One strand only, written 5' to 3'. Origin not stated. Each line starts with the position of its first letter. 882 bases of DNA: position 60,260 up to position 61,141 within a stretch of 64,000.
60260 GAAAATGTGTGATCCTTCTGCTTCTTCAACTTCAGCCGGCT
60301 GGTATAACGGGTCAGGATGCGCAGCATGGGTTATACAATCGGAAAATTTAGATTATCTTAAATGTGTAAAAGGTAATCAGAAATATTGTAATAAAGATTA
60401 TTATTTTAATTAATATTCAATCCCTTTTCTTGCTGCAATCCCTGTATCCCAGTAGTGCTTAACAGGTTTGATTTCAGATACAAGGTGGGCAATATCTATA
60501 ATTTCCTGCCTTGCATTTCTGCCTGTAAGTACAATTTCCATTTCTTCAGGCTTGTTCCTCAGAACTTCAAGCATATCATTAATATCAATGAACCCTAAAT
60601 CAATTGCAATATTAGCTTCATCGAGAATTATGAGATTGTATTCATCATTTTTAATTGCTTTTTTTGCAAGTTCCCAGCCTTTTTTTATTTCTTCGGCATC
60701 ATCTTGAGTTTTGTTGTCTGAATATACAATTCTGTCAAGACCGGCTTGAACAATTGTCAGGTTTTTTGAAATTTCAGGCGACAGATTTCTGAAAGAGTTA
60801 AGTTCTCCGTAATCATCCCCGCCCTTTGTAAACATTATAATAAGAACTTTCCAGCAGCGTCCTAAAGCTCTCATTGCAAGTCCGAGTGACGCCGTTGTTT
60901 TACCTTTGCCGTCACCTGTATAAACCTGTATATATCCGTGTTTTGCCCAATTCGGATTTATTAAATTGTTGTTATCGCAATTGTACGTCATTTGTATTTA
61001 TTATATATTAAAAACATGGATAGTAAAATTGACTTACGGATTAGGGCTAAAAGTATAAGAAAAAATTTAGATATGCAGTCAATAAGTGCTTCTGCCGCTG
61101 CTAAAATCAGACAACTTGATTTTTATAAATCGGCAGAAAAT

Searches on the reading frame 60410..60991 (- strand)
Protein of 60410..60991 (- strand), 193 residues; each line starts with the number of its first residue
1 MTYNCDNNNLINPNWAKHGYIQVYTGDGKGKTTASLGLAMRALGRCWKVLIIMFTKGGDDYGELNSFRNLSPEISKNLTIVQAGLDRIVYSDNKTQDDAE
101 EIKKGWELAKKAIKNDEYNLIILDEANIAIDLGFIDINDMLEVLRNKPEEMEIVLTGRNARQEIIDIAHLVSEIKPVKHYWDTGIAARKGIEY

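Call 23: find_encoding_contigs(protein=window:60410-60991:-, flank=4000, max_places=10)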
Protein window:60410-60991:- (193 aa): 24 contigs read that carry it; 2 places shown.
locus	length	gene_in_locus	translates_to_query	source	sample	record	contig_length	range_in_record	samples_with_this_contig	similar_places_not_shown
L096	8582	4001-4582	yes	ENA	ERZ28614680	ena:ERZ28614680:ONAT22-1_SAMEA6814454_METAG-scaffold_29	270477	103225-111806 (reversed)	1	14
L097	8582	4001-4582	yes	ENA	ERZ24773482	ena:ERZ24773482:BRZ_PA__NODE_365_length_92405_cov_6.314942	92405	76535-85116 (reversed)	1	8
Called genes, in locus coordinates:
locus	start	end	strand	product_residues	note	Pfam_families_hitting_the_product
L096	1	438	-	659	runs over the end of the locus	-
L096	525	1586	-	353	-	PF11805:DUF3326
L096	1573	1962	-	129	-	-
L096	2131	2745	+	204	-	PF00574:CLP_protease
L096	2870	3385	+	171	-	-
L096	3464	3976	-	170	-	PF01812:5-FTHF_cyc-lig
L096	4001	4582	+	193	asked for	PF02572:CobA_CobO_BtuR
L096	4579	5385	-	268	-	PF20318:DUF6613 (weak)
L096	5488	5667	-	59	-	-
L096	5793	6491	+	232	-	-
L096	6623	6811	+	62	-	PF01402:RHH_1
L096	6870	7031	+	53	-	-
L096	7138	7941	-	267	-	-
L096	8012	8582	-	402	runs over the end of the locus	PF00009:GTP_EFTU, PF03144:GTP_EFTU_D2, PF03143:GTP_EFTU_D3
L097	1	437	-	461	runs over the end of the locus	-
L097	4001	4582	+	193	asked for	PF02572:CobA_CobO_BtuR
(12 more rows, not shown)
